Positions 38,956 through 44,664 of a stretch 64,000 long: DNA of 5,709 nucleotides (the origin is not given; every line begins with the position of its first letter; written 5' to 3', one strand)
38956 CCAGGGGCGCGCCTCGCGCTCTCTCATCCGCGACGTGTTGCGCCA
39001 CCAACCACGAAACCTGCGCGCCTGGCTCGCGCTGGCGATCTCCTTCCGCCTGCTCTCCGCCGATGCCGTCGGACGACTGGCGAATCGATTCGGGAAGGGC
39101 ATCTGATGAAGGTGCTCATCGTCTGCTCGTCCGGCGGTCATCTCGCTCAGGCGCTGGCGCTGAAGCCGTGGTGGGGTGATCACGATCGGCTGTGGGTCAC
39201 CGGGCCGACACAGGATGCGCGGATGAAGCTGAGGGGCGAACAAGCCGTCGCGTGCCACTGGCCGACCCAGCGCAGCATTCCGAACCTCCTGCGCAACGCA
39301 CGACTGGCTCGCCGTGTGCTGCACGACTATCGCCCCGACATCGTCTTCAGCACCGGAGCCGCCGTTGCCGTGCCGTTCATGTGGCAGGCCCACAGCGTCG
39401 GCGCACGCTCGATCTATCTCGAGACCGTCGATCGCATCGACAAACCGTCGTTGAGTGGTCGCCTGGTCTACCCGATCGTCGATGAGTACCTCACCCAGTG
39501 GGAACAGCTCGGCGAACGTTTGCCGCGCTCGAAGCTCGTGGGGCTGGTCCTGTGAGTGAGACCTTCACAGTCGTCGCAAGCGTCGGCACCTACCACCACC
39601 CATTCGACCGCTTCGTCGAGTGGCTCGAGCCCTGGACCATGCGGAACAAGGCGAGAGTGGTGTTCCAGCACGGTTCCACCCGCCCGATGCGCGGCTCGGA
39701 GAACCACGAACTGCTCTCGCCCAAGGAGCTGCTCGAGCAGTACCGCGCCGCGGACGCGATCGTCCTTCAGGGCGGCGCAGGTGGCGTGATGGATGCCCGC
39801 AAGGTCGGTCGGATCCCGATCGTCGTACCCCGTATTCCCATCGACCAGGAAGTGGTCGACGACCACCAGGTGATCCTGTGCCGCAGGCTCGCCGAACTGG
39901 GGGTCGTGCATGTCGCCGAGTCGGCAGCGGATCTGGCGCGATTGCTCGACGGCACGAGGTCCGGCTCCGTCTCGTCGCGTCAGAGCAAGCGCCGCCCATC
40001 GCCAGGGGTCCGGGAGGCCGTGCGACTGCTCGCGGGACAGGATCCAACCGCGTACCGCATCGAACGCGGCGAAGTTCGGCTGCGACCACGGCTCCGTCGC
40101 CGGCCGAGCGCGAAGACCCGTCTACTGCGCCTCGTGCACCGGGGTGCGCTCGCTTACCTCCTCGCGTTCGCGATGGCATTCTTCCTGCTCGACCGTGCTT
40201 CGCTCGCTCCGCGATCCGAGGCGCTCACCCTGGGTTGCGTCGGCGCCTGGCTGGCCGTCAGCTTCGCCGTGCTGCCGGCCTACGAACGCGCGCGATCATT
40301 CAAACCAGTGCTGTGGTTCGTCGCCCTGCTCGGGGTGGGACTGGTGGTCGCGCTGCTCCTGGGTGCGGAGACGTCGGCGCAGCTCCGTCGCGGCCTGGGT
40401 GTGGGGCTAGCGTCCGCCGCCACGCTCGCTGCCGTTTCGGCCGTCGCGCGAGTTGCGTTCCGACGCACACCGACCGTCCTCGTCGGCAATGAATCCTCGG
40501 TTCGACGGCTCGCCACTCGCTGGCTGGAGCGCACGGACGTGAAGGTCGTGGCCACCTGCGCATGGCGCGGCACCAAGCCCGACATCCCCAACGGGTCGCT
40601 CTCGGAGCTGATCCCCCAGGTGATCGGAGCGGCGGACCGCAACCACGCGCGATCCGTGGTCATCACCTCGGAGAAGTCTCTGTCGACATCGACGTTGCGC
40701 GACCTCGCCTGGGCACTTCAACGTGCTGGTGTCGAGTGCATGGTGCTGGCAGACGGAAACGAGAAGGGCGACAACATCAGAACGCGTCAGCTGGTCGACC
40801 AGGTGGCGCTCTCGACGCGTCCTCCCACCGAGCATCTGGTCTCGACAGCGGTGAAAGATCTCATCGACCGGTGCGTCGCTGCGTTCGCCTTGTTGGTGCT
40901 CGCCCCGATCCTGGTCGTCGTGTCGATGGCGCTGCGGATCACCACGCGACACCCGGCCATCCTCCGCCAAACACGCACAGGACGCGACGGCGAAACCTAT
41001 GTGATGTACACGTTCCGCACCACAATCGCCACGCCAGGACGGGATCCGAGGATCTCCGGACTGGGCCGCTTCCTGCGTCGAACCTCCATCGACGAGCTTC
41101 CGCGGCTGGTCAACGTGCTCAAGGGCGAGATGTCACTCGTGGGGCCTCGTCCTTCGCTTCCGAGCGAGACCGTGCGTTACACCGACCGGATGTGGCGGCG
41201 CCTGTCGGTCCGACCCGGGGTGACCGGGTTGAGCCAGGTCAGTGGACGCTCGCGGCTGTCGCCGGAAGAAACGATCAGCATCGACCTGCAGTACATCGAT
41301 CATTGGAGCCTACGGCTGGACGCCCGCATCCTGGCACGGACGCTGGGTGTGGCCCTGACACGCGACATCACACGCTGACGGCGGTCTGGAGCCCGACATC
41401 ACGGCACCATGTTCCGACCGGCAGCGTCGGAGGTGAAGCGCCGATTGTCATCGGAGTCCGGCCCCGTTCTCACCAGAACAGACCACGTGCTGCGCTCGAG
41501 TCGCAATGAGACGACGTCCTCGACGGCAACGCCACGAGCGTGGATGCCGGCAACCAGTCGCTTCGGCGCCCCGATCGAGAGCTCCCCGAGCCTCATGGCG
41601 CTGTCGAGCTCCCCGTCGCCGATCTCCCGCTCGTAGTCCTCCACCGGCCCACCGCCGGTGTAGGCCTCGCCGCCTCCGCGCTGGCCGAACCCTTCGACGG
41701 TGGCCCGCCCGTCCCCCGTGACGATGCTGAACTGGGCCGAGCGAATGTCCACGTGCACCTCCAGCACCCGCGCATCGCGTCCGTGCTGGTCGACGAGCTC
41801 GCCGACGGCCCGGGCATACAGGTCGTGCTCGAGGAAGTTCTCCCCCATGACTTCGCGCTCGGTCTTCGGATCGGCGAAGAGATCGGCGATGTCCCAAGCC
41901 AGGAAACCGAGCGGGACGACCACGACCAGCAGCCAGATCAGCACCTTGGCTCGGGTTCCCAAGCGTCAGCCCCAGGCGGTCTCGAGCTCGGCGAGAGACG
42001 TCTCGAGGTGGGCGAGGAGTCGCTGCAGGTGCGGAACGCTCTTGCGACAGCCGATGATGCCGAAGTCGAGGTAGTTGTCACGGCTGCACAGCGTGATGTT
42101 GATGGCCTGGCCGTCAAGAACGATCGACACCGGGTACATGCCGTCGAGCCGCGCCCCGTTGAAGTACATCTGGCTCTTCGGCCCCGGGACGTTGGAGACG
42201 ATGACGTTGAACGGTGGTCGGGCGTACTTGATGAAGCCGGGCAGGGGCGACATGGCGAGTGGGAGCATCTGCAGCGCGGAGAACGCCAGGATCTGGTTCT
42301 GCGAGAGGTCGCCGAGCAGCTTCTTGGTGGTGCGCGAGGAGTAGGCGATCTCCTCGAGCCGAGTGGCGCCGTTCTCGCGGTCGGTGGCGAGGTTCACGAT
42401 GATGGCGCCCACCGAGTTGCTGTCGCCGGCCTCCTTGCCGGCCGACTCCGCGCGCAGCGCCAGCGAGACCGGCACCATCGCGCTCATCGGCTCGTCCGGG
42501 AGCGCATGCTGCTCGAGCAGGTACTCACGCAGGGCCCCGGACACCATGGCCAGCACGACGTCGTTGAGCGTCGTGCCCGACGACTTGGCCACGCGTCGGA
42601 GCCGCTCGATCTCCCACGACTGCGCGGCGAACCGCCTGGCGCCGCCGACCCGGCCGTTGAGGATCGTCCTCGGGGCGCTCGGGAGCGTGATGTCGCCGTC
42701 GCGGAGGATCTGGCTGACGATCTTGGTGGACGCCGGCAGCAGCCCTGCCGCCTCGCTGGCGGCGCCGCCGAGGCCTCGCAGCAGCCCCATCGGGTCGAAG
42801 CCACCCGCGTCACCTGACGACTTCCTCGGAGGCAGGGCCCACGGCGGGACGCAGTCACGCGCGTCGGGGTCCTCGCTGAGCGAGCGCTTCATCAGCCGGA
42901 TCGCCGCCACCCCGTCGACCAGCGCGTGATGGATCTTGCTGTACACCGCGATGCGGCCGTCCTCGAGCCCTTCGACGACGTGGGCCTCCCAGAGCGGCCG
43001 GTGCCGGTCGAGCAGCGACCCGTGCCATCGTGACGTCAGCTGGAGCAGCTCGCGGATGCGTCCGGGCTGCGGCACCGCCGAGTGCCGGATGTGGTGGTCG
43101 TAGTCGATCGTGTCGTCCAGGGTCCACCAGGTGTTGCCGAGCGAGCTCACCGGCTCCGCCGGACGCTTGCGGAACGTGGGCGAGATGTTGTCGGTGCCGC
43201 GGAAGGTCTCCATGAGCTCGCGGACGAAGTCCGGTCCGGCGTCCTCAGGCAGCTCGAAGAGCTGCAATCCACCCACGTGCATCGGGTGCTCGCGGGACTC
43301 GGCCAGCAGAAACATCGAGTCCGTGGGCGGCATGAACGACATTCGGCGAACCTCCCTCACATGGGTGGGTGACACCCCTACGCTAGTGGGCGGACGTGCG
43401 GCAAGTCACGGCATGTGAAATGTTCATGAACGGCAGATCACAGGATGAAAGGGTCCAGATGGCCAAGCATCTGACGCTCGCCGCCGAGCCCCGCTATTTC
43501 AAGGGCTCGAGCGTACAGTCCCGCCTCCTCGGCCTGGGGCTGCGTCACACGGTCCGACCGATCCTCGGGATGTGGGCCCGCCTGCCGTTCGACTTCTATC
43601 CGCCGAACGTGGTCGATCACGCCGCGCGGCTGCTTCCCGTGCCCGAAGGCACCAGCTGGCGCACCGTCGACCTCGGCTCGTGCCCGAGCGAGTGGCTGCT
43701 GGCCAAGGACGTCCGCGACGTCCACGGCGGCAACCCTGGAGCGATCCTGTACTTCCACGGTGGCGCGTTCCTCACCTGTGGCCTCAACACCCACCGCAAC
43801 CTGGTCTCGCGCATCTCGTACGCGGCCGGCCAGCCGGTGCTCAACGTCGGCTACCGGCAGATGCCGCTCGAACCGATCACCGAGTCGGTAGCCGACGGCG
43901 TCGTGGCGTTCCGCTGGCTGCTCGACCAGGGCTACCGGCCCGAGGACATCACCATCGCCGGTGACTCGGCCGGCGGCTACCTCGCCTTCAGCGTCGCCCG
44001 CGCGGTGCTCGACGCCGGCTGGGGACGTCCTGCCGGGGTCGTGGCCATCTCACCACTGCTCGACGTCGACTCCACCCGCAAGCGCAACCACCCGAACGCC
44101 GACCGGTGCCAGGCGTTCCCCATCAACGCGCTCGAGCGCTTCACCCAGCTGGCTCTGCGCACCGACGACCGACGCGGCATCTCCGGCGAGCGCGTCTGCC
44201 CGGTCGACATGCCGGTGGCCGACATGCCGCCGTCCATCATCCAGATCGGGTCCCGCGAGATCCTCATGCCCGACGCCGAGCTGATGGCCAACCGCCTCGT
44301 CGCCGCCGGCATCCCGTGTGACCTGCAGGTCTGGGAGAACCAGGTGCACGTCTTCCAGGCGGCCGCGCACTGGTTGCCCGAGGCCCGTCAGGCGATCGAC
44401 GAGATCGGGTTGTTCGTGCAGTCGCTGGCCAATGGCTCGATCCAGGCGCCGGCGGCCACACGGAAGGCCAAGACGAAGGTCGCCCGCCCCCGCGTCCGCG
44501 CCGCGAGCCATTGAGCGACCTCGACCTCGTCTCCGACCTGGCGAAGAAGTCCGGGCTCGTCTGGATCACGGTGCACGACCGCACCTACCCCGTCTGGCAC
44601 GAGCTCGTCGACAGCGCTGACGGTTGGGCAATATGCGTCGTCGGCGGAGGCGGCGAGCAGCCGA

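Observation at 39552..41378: PssE/Cps14G catalytic domain fused to the priming phosphoglycosyl transferase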

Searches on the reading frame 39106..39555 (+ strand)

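Call 3: search_protein_families(library=pfam, proteins=[window:39106-39555:+], max_evalue=0.01)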
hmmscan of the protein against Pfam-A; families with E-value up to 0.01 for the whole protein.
window:39106-39555:+ (149 aa): 4 families
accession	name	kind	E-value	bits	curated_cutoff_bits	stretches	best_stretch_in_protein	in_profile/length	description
PF08660.17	Alg14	-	7.5e-13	49.3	27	1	55-147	72-170/171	Oligosaccharide biosynthesis protein Alg14 like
PF03033.26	Glyco_transf_28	-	0.00033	21.2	26.2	1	51-103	63-115/139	Glycosyltransferase family 28 N-terminal domain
PF13579.12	Glyco_trans_4_4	-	0.00035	21.4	29.7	1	32-104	25-99/158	Glycosyl transferase 4-like domain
PF13439.12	Glyco_transf_4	-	0.0022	18.5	28.5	1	42-99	38-107/170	Glycosyltransferase Family 4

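Call 4: search_protein_families(library=ncbifam, proteins=[window:39106-39555:+], max_evalue=0.01)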
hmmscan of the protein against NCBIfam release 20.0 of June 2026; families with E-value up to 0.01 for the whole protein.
window:39106-39555:+ (149 aa): 2 families
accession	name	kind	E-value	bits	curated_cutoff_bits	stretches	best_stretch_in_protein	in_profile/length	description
NF041549.1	PssD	equivalog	5.5e-28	98.2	110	1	4-147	1-150/151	PssD/Cps14F family polysaccharide biosynthesis glycosyltransferase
NF046028.1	GluronsyltaseWelK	equivalog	2.4e-17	63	400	1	5-143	3-150/319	beta-1,4-glucuronosyltransferase WelK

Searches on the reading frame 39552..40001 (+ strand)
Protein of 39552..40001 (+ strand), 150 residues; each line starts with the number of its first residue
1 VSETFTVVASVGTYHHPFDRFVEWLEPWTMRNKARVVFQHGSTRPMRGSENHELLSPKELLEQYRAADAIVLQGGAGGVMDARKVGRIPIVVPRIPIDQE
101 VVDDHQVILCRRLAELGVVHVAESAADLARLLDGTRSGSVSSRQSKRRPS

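Call 54: search_protein_representatives(protein=window:39552-40001:+)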
Query: 150 residues. Proteins with E-value up to 0.001 (for the whole library): 2523; up to 1e-10: 601; up to 1e-30: 20. The best 150 are listed.
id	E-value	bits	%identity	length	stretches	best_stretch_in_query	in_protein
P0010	6.7e-72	256.1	77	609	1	2-148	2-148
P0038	6.4e-71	252.9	80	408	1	4-145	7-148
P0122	1.6e-50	186.8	60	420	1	3-149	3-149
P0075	5.2e-50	185.1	61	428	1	1-142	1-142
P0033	3.1e-45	169.6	53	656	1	4-149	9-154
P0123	3.7e-42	159.7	52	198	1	4-144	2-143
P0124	9.4e-41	155.1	55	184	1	6-144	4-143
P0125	3.0e-40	153.5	63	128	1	6-120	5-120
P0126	7.6e-40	152.2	54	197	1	6-143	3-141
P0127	1.6e-37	144.6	52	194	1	7-141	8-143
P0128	1.5e-36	141.5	52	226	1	6-143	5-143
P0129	2.7e-36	140.6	53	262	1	7-141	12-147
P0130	2.8e-34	134.1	49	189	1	7-138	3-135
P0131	7.5e-34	132.7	51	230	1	4-145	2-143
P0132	1.0e-33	132.3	54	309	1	6-135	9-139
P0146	9.7e-26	106.4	50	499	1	7-134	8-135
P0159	2.2e-24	102.0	47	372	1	6-138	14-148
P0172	2.9e-23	98.4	45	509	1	7-134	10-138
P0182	3.2e-22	95.0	44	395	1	4-134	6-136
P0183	4.0e-22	94.7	43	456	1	6-134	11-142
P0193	1.5e-21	92.8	37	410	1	7-141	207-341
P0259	1.0e-19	86.9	40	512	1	7-134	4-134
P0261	1.2e-19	86.7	41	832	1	8-143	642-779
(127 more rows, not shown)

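Call 55: search_protein_families(library=pfam, proteins=[P0146, P0172, P0183, P0259, P0182, P0159, P0261, P0193, P0122], max_evalue=0.001)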
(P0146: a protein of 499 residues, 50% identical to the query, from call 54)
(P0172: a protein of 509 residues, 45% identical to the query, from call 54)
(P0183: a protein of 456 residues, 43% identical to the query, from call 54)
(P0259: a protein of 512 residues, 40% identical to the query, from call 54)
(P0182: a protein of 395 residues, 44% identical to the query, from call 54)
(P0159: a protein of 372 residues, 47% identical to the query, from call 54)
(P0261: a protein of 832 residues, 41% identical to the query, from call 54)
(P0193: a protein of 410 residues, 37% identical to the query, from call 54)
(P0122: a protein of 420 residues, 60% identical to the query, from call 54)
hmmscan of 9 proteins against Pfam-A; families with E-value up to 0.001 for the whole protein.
P0146 (499 aa): 4 families
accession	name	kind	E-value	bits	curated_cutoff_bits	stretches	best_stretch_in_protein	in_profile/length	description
PF13469.12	Sulfotransfer_3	-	2.7e-12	47.9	27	2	328-428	124-213/216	Sulfotransferase family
PF04101.22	Glyco_tran_28_C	-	2.8e-07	31.2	22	1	8-139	2-143/166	Glycosyltransferase family 28 C-terminal domain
PF00685.33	Sulfotransfer_1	-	0.00078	19.3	22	0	318-430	80-184/255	Sulfotransferase domain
PF06722.18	EryCIII-like_C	-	0.00095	19.6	31.7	0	61-98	41-78/145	Erythromycin biosynthesis protein CIII-like, C-terminal domain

P0172 (509 aa): 2 families
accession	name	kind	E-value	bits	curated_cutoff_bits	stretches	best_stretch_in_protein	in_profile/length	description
PF13469.12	Sulfotransfer_3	-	5e-11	43.7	27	1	313-433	89-211/216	Sulfotransferase family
PF04101.22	Glyco_tran_28_C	-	1.9e-10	41.5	22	1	38-144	31-145/166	Glycosyltransferase family 28 C-terminal domain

P0183 (456 aa): 9 families
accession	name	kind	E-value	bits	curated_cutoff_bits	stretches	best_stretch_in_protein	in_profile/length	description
PF08241.18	Methyltransf_11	-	8.5e-17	62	21.2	1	256-349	1-95/95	Methyltransferase domain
PF13847.12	Methyltransf_31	-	2.6e-16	60.1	27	1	252-357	4-117/145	Methyltransferase domain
PF04101.22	Glyco_tran_28_C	-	1.1e-15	58.6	22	1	12-146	2-143/166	Glycosyltransferase family 28 C-terminal domain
PF13649.12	Methyltransf_25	-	2.4e-15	57.4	27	1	256-345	2-97/97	Methyltransferase domain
PF13489.12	Methyltransf_23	-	3.3e-14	53.4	27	1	243-413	12-159/164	Methyltransferase domain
PF08242.18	Methyltransf_12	-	5.4e-13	49.9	30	1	256-347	1-98/98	Methyltransferase domain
PF07021.18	MetW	-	4.1e-12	46.6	21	1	245-366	8-124/193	Methionine biosynthesis protein MetW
PF01209.24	Ubie_methyltran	-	1.4e-06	28.3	20.1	1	244-349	40-151/233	ubiE/COQ5 methyltransferase family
PF03141.22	Methyltransf_29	-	1.6e-05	24.2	23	1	254-355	120-223/506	Putative S-adenosyl-L-methionine-dependent methyltransferase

P0259 (512 aa): 3 families
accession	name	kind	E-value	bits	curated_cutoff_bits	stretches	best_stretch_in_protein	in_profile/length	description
PF13469.12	Sulfotransfer_3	-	1.5e-14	55.2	27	1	182-222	1-40/216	Sulfotransferase family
PF04101.22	Glyco_tran_28_C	-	6.1e-13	49.6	22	1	4-141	2-146/166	Glycosyltransferase family 28 C-terminal domain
PF00685.33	Sulfotransfer_1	-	8.3e-08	32.4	22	1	189-437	9-182/255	Sulfotransferase domain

P0182 (395 aa): 2 families
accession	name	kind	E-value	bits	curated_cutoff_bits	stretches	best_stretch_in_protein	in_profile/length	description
PF04101.22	Glyco_tran_28_C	-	1e-08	35.8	22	1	60-137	63-140/166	Glycosyltransferase family 28 C-terminal domain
PF06722.18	EryCIII-like_C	-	0.00068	20.1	31.7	0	62-96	41-75/145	Erythromycin biosynthesis protein CIII-like, C-terminal domain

P0159 (372 aa): 1 family
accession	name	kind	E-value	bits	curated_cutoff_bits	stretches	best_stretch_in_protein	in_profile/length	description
PF04101.22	Glyco_tran_28_C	-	7.6e-12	46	22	1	66-165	62-160/166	Glycosyltransferase family 28 C-terminal domain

P0261 (832 aa): 1 family
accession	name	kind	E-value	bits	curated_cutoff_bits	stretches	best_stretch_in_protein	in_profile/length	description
PF04101.22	Glyco_tran_28_C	-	2.2e-06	28.3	22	1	698-789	67-161/166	Glycosyltransferase family 28 C-terminal domain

P0193 (410 aa): 1 family
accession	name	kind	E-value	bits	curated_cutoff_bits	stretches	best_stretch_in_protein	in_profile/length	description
PF04101.22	Glyco_tran_28_C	-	1.5e-11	45.1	22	1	207-337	2-142/166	Glycosyltransferase family 28 C-terminal domain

P0122 (420 aa): 1 family
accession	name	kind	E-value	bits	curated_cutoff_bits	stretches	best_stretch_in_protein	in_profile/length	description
PF04101.22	Glyco_tran_28_C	-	1.3e-05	25.8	22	1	58-132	63-137/166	Glycosyltransferase family 28 C-terminal domain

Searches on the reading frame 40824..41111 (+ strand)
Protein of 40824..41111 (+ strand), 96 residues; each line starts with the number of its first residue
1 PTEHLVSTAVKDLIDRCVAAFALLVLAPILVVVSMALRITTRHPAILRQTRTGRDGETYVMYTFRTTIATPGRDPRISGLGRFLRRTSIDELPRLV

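Call 27: search_solved_structures(query=window:40824-41111:+, max_evalue=10, show_alignments=5)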
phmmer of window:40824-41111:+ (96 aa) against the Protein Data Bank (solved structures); distinct sequences matched with E-value up to 10: 8.
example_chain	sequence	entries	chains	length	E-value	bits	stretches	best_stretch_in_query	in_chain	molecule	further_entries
8t53_A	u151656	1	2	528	1.5e-07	34.4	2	73-95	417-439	Undecaprenyl-phosphate galactose phosphotransferase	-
30us_A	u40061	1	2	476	8.4e-07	32.1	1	73-95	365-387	UDP-Gal::undecaprenolphosphate Gal-1-P transferase WbaP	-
9s7s_A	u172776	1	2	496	9.5e-07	31.9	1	73-95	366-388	UDP-Gal::undecaprenolphosphate Gal-1-P transferase WbaP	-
30wc_A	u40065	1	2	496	9.5e-07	31.9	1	73-95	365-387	Undecaprenyl-phosphate galactose phosphotransferase WbaP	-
9s8l_A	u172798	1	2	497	9.5e-07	31.9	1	73-95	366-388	UDP-Gal::undecaprenolphosphate Gal-1-P transferase WbaP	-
8g1n_A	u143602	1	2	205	6.9e-06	29.1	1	10-95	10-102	N,N'-diacetylbacilliosaminyl-1-phosphate transferase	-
8e37_B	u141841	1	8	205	2.6e-05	27.3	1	10-95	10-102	N,N'-diacetylbacilliosaminyl-1-phosphate transferase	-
9uan_B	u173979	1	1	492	1.6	12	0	67-90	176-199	miniGq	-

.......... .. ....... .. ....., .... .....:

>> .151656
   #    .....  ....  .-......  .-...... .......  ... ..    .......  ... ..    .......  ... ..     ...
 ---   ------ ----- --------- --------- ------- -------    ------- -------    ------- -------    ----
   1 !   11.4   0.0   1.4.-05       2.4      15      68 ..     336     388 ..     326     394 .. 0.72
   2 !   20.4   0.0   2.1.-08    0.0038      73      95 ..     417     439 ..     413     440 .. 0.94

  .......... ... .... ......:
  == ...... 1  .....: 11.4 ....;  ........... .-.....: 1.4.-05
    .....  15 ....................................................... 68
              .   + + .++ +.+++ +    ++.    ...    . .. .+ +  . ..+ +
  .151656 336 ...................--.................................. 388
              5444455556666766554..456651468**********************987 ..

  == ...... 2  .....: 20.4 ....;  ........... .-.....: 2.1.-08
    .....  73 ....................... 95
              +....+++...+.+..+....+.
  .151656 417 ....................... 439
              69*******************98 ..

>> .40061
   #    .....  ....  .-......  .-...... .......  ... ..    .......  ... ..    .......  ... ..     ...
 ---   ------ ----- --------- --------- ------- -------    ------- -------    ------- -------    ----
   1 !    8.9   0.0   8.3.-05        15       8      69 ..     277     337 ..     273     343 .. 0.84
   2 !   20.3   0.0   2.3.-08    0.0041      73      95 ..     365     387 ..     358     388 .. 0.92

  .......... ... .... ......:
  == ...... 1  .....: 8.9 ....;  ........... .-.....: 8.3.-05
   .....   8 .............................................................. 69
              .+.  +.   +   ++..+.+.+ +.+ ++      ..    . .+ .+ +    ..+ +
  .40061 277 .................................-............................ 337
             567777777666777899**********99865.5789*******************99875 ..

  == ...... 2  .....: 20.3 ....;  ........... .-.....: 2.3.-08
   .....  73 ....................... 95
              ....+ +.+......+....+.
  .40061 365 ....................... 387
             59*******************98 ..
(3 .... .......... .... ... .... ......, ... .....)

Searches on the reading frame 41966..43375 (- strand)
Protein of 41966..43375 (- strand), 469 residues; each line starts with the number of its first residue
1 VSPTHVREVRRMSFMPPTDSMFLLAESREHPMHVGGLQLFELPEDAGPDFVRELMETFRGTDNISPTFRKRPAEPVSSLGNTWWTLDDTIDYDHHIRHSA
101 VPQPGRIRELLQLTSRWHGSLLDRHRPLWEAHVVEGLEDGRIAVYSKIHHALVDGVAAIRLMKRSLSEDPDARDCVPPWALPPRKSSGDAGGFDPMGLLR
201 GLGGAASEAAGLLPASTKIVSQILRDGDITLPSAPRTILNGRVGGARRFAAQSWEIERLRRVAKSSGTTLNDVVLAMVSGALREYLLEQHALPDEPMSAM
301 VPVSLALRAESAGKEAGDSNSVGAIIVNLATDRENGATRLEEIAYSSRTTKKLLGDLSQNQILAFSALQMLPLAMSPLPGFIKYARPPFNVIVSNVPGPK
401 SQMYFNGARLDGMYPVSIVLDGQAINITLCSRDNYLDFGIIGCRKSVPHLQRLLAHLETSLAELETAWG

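Call 3: search_protein_families(library=pfam, proteins=[window:41966-43375:-], max_evalue=0.01)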
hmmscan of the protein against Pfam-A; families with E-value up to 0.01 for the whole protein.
window:41966-43375:- (469 aa): 4 families
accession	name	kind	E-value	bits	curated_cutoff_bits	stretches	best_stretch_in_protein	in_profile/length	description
PF03007.21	WS_DGAT_cat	-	7.9e-78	262.3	23.6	1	16-274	2-263/263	Wax ester synthase/diacylglycerol acyltransferase catalytic domain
PF06974.18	WS_DGAT_C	-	3.3e-33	115.2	20.7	1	320-464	3-144/145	WS/DGAT C-terminal domain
PF00668.25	Condensation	-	1.2e-05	24.6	30.6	0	229-285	209-266/456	Condensation domain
PF16911.10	PapA_C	-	0.00069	19.5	30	1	257-340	18-99/203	Phthiocerol/phthiodiolone dimycocerosyl transferase C-terminus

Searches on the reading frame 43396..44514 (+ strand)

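Call 3: search_protein_families(library=pfam, proteins=[window:43396-44514:+], max_evalue=0.01)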
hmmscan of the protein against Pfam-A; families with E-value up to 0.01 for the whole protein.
window:43396-44514:+ (372 aa): 4 families
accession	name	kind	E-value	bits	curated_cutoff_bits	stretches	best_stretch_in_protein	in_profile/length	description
PF07859.19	Abhydrolase_3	-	1.2e-40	140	25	1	117-321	1-209/210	alpha/beta hydrolase fold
PF20434.5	BD-FAE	-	0.00037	20.5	26.8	1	116-199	15-105/215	BD-FAE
PF00326.27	Peptidase_S9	-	0.0018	18.2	22.6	0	163-201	43-82/213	Prolyl oligopeptidase family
PF10340.15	Say1_Mug180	-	0.0048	16.2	21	1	117-256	125-272/374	Steryl acetyl hydrolase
